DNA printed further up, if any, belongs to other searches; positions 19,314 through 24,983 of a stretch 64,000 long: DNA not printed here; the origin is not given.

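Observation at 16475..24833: Four-gene translationally coupled surface operon: two small secreted proteins, a 624-aa pilin-like protein with class III signal peptide, and a 1789-aa Cys-rich giant protein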

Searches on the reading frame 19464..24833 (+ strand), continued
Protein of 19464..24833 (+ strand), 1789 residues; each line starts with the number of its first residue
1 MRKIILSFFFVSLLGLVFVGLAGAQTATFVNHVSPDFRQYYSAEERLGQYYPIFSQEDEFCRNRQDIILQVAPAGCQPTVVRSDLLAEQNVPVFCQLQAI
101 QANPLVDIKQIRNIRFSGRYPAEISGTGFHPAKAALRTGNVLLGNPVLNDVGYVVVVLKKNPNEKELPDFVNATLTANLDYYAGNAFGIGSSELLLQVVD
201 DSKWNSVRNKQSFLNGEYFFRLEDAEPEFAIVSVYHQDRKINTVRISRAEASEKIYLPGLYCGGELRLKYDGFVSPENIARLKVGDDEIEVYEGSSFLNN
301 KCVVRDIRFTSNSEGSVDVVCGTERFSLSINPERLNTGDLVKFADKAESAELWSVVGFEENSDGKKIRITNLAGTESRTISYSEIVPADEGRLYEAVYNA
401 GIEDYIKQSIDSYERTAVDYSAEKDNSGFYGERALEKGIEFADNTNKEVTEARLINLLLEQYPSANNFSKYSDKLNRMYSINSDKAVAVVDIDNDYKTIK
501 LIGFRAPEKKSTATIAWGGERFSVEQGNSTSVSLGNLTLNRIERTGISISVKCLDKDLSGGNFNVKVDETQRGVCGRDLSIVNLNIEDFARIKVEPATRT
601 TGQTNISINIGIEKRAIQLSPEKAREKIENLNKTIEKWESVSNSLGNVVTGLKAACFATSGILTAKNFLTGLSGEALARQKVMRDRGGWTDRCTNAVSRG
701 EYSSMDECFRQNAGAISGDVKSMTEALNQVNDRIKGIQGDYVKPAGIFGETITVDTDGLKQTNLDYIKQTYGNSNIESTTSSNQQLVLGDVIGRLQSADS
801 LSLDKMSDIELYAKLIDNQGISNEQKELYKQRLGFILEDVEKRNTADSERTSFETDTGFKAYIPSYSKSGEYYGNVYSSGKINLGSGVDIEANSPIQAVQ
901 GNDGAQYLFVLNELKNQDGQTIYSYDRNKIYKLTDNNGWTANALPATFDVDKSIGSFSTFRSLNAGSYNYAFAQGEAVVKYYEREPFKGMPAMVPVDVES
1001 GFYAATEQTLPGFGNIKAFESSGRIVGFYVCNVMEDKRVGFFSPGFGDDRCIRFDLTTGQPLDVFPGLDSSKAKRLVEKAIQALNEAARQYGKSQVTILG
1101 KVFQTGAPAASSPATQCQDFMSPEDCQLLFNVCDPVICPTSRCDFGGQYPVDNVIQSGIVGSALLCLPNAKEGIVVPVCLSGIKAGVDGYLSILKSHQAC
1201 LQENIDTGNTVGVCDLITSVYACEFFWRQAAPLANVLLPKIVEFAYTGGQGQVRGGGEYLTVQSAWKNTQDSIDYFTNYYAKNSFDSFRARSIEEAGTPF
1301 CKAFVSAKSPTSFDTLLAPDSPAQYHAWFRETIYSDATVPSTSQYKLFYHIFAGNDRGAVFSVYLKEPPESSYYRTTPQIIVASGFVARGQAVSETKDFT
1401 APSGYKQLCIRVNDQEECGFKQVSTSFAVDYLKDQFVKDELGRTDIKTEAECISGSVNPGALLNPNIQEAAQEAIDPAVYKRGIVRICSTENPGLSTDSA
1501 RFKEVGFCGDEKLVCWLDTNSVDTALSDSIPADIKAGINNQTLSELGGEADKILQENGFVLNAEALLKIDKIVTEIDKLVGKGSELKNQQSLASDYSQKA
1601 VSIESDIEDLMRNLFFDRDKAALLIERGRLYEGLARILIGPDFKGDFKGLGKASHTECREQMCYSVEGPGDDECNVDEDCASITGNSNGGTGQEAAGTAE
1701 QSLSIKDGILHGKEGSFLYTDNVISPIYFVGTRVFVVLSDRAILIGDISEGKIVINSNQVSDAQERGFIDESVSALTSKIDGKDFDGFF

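Call 59: find_related_loci(query=A1, collection=genome_contigs, flank=6000)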
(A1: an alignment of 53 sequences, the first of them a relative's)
Query A1 (1789 aa) in genome_contigs; peptide patterns used: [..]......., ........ (x = any residue, [..] = any of these).
529 stretches matched a pattern; 512 encode a relative of the query (tblastn E <= 1e-3); the best 80 are kept; 80 distinct loci.
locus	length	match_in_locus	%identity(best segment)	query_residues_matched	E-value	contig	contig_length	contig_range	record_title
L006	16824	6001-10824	50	26-1639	0e+0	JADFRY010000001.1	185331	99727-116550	MAG: Nanoarchaeota archaeon isolate B8T1B11 B8T1B11_NODE12, whole genome shotgun sequence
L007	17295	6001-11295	46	1-1776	0e+0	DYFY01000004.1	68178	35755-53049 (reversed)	MAG TPA_asm: Candidatus Parvarchaeum sp. isolate BE2012_37_19 Afr_mines_BE2012_233_length_68178_cov_8_353229, whole geno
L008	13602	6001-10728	47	1-1577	0e+0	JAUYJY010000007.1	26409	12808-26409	MAG: Candidatus Pacearchaeota archaeon isolate C24_metabat.bin.171 C24_k141_1003364, whole genome shotgun sequence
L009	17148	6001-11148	43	10-1753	0e+0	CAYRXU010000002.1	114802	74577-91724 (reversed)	MAG TPA_asm: Candidatus Woesearchaeota archaeon isolate SRP342105_co1_450 genome assembly, contig: NODE_192_length_11480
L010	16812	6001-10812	47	1-1584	0e+0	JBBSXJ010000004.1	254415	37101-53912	MAG: Nanoarchaeota archaeon isolate H41-bin063_1 H41_bin063_1_000000000004, whole genome shotgun sequence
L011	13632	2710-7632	45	3-1634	0e+0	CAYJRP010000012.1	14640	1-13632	MAG TPA_asm: Candidatus Woesearchaeota archaeon isolate ERP125453_co1_333 genome assembly, contig: NODE_4327_length_1464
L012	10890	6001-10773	46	24-1636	0e+0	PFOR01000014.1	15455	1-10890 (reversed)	MAG: Candidatus Pacearchaeota archaeon CG_4_10_14_0_2_um_filter_35_33 CG_4_10_14_0.2_scaffold_1753_c, whole genome shotg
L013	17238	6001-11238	42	1-1783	0e+0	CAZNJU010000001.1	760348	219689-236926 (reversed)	MAG TPA_asm: Candidatus Woesearchaeota archaeon isolate SRP342105_co2_256 genome assembly, contig: NODE_1_length_760348_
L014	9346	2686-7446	44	26-1632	0e+0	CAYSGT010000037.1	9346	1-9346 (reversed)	MAG TPA_asm: Candidatus Woesearchaeota archaeon isolate SRP050083_co2_415 genome assembly, contig: NODE_6057_length_9346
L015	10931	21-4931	46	12-1634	0e+0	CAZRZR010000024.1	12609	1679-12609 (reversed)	MAG TPA_asm: Candidatus Woesearchaeota archaeon isolate SRP342105_co2_377 genome assembly, contig: NODE_5294_length_1260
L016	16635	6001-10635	46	1-1546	0e+0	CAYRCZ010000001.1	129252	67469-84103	MAG TPA_asm: Candidatus Woesearchaeota archaeon isolate SRP286056_co1_393 genome assembly, contig: NODE_97_length_129252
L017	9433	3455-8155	46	26-1632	0e+0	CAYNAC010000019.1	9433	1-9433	MAG TPA_asm: Candidatus Woesearchaeota archaeon isolate binchicken_co105_174 genome assembly, contig: NODE_9531_length_9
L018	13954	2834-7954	42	3-1644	0e+0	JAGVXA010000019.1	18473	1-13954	Candidatus Pacearchaeota archaeon isolate RIFOXYC1_FULL_38_15 rifoxyc1_full_scaffold_1025, whole genome shotgun sequence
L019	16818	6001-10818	43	1-1635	0e+0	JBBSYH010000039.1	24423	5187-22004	MAG: Nanoarchaeota archaeon isolate H51-bin114_1 H51_bin114_1_000000000039, whole genome shotgun sequence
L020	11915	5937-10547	44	19-1590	0e+0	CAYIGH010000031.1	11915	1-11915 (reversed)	MAG TPA_asm: Candidatus Woesearchaeota archaeon isolate ERP119705_co24_289 genome assembly, contig: NODE_7178_length_119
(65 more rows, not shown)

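Call 97: find_related_loci(query=A1, collection=viral_contigs, flank=3000)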
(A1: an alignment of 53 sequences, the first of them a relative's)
Query A1 (1789 aa) in viral_contigs; peptide patterns used: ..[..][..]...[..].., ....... (x = any residue, [..] = any of these).
19 stretches matched a pattern, but none encodes a relative of the query by tblastn (E <= 1e-3).

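Call 103: list_cluster_members(proteins=[P0001, P0121])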
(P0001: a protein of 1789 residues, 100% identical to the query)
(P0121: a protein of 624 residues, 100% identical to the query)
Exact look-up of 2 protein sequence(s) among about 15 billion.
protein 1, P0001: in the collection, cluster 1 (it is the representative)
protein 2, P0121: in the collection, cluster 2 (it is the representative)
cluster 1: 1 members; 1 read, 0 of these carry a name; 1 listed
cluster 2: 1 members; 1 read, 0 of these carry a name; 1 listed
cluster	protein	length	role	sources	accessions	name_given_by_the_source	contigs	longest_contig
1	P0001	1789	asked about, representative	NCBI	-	-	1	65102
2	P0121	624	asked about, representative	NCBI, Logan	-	-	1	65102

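Call 104: find_encoding_contigs(protein=P0001, flank=1000, max_places=2)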
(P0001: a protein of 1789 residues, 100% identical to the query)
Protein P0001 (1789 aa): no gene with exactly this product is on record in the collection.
